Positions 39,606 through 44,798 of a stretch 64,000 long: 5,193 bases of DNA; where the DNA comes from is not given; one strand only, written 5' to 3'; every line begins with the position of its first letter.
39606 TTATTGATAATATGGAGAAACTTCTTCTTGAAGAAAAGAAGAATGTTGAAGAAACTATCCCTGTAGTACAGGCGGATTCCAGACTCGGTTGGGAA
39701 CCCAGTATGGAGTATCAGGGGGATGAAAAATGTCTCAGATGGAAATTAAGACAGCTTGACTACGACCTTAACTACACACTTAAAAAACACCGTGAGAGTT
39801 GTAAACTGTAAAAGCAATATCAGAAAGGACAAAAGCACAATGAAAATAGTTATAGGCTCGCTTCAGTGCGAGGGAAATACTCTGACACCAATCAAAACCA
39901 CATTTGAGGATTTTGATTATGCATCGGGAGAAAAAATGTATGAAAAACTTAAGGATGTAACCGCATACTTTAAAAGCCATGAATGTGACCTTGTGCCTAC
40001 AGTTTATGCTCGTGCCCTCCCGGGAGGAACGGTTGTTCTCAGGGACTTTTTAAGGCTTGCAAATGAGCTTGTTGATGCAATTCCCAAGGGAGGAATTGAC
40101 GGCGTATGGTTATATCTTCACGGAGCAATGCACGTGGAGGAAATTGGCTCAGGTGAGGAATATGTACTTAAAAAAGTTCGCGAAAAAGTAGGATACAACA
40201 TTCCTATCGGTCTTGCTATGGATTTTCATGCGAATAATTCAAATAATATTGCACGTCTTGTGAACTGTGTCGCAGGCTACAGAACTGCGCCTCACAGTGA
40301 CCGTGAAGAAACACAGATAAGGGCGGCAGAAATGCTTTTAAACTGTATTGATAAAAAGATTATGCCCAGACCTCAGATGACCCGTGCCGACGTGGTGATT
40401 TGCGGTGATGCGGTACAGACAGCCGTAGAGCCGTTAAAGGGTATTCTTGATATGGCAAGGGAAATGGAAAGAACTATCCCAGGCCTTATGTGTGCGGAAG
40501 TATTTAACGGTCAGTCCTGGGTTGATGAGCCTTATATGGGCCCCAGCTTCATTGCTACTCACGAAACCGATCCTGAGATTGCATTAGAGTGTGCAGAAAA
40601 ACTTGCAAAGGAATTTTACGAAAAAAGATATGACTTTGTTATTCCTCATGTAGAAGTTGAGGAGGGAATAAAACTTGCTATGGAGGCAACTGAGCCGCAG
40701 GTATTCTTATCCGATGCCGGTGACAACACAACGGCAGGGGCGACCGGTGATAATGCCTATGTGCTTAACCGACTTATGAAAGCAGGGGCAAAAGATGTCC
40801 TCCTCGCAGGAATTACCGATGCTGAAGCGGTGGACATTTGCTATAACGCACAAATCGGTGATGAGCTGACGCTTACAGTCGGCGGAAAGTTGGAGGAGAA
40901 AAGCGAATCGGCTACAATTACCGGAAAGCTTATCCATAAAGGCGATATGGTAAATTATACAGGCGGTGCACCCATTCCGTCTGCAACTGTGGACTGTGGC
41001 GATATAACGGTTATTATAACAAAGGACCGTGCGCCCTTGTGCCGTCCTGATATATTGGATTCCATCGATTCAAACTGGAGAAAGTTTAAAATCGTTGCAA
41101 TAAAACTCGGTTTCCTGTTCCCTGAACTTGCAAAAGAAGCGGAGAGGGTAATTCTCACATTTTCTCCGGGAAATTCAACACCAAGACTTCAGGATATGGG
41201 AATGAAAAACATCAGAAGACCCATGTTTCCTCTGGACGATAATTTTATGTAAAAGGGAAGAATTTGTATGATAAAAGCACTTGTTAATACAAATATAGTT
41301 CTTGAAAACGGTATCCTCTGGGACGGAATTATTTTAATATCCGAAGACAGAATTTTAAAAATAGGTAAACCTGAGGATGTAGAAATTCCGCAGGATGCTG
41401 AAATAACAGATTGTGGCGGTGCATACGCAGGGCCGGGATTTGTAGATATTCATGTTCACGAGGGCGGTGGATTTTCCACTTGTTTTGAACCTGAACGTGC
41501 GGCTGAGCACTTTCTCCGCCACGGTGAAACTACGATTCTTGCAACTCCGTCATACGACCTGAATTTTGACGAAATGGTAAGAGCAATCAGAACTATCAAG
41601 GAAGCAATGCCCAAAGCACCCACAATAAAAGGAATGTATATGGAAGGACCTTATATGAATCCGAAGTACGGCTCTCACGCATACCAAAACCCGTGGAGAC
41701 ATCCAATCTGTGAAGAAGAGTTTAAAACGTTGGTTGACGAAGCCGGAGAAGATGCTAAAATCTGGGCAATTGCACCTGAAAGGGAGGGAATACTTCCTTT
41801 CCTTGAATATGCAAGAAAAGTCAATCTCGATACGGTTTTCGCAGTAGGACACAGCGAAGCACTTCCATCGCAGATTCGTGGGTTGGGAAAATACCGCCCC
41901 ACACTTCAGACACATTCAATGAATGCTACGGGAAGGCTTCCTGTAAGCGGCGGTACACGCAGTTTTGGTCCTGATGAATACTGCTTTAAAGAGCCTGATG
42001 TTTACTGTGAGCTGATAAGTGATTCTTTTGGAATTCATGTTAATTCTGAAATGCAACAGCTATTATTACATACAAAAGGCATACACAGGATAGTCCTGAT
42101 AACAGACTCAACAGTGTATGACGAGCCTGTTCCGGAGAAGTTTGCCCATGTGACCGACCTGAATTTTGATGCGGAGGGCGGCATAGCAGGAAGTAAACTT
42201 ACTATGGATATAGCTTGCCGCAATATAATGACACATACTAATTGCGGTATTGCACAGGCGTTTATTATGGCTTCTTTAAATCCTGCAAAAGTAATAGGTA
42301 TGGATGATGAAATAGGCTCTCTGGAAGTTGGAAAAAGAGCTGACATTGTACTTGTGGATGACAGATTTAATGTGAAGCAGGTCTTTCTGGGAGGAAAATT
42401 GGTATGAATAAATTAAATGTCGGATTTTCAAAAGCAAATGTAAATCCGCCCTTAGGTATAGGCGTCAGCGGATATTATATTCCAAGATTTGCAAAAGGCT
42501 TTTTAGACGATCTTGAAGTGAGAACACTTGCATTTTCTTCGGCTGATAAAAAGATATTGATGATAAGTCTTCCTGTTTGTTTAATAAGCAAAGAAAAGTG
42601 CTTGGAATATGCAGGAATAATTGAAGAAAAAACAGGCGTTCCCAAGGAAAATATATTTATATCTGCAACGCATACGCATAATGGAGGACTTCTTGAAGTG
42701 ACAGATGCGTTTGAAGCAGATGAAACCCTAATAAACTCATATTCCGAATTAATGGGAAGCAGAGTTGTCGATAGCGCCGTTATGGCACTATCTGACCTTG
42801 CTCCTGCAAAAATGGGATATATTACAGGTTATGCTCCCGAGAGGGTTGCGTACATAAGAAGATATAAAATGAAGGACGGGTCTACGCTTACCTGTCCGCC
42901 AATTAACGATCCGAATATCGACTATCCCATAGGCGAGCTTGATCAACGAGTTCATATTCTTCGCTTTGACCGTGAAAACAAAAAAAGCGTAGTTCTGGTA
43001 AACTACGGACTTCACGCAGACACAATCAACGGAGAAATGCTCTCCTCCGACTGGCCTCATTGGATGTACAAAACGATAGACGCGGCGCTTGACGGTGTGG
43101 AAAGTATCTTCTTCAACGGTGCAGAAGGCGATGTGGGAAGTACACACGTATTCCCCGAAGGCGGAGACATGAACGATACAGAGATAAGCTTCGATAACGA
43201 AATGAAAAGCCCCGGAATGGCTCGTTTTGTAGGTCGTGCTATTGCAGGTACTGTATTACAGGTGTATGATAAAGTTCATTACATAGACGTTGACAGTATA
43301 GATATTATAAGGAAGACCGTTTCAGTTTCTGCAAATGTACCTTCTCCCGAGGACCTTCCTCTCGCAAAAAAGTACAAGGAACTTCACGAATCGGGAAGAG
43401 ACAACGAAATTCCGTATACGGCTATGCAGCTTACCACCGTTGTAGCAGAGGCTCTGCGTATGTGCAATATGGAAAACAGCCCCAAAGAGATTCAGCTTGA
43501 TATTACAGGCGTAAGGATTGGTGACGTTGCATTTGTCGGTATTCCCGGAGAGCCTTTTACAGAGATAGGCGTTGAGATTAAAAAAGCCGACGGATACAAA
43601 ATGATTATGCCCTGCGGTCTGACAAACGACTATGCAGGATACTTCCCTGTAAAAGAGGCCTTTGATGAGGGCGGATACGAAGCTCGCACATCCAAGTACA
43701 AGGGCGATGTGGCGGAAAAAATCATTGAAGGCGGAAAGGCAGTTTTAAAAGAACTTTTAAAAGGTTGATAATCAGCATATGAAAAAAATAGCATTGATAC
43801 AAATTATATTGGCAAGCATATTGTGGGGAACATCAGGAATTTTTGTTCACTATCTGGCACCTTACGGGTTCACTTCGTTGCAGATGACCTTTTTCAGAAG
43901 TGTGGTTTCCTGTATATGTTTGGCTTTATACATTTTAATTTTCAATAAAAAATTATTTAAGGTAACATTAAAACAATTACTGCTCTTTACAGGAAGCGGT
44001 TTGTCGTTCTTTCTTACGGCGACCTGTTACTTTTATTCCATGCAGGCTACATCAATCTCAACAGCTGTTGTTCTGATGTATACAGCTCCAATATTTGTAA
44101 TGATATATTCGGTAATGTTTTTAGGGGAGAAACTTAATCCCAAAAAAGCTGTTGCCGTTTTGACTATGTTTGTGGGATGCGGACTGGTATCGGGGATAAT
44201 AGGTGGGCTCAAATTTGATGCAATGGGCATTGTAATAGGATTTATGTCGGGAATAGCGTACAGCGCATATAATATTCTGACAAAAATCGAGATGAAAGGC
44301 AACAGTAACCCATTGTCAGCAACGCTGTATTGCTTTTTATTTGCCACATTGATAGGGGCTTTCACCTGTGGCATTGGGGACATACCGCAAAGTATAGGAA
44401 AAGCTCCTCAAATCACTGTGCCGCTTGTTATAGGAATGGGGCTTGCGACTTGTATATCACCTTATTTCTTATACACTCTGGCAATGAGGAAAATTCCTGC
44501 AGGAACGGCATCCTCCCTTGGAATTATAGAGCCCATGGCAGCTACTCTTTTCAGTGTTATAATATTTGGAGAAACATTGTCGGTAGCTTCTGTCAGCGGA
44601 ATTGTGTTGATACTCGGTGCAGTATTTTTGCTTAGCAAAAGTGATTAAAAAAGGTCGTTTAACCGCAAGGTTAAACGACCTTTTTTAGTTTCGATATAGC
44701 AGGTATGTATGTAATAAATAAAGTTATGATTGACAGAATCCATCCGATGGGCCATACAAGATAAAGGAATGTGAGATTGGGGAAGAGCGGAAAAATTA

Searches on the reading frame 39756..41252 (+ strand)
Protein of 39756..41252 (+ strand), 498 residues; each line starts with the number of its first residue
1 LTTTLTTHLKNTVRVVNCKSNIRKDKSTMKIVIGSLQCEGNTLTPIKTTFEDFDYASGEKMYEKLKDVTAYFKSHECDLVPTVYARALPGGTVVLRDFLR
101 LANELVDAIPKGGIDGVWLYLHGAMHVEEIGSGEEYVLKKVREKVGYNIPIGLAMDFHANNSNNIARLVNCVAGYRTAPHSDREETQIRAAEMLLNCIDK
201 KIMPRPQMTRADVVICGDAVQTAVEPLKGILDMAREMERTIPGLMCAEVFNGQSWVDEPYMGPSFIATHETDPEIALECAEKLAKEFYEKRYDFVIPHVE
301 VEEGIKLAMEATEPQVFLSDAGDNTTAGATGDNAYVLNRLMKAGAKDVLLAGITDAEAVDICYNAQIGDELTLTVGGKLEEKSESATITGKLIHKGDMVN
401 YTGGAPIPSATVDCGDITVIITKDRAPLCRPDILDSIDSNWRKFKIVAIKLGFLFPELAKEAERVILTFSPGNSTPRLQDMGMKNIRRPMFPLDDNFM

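Call 40: search_protein_families(library=pfam, proteins=[window:39756-41252:+], max_evalue=0.001)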
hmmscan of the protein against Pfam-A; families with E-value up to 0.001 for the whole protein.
window:39756-41252:+ (498 aa): 2 families
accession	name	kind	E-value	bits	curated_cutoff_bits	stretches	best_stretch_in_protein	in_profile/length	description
PF07364.17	DUF1485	-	1.2e-71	241.8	22.8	1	30-309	1-290/290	Metallopeptidase family M81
PF07171.17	MlrC_C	-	3.6e-35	122.2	27.2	1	318-484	1-177/178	MlrC C-terminus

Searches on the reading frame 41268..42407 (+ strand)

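Call 40: search_protein_families(library=pfam, proteins=[window:41268-42407:+], max_evalue=0.001)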
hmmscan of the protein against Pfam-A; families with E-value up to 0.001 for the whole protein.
window:41268-42407:+ (379 aa): 2 families
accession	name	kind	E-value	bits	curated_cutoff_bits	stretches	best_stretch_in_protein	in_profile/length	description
PF01979.26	Amidohydro_1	-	3.7e-22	79.5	25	1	56-379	4-345/345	Amidohydrolase family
PF07969.17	Amidohydro_3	-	6.4e-12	46.1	29.7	1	328-369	409-451/472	Amidohydrolase family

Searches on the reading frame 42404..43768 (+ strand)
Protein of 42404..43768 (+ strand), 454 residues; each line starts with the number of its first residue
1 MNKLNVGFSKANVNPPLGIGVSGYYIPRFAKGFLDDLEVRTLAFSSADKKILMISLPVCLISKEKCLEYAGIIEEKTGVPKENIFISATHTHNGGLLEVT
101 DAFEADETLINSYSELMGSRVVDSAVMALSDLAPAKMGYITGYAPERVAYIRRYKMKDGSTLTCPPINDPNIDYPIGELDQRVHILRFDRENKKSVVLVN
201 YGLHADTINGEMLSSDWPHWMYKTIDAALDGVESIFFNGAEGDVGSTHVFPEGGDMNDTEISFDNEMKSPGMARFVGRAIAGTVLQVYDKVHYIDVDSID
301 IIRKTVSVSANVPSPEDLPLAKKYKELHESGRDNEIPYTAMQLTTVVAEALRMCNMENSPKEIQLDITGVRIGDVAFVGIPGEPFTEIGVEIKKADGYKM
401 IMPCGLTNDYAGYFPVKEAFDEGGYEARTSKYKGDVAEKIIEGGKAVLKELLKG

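Call 40: search_protein_families(library=pfam, proteins=[window:42404-43768:+], max_evalue=0.001)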
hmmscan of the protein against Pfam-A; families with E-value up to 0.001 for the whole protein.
window:42404-43768:+ (454 aa): 1 family
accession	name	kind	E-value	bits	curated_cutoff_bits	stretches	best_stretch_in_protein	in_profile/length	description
PF04734.18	Ceramidase_alk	-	5e-05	22.6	32.1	0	364-430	421-497/509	Neutral/alkaline non-lysosomal ceramidase, N-terminal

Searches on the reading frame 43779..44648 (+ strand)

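Call 40: search_protein_families(library=pfam, proteins=[window:43779-44648:+], max_evalue=0.001)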
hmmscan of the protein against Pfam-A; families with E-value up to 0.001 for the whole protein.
window:43779-44648:+ (289 aa): 2 families
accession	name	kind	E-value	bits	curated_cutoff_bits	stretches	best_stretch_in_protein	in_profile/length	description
PF00892.27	EamA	-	1.3e-36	126.2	28.2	2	4-138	2-134/135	EamA-like transporter family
PF03151.22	TPT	-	5.8e-10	39.5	30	1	27-191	30-186/291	Triose-phosphate Transporter family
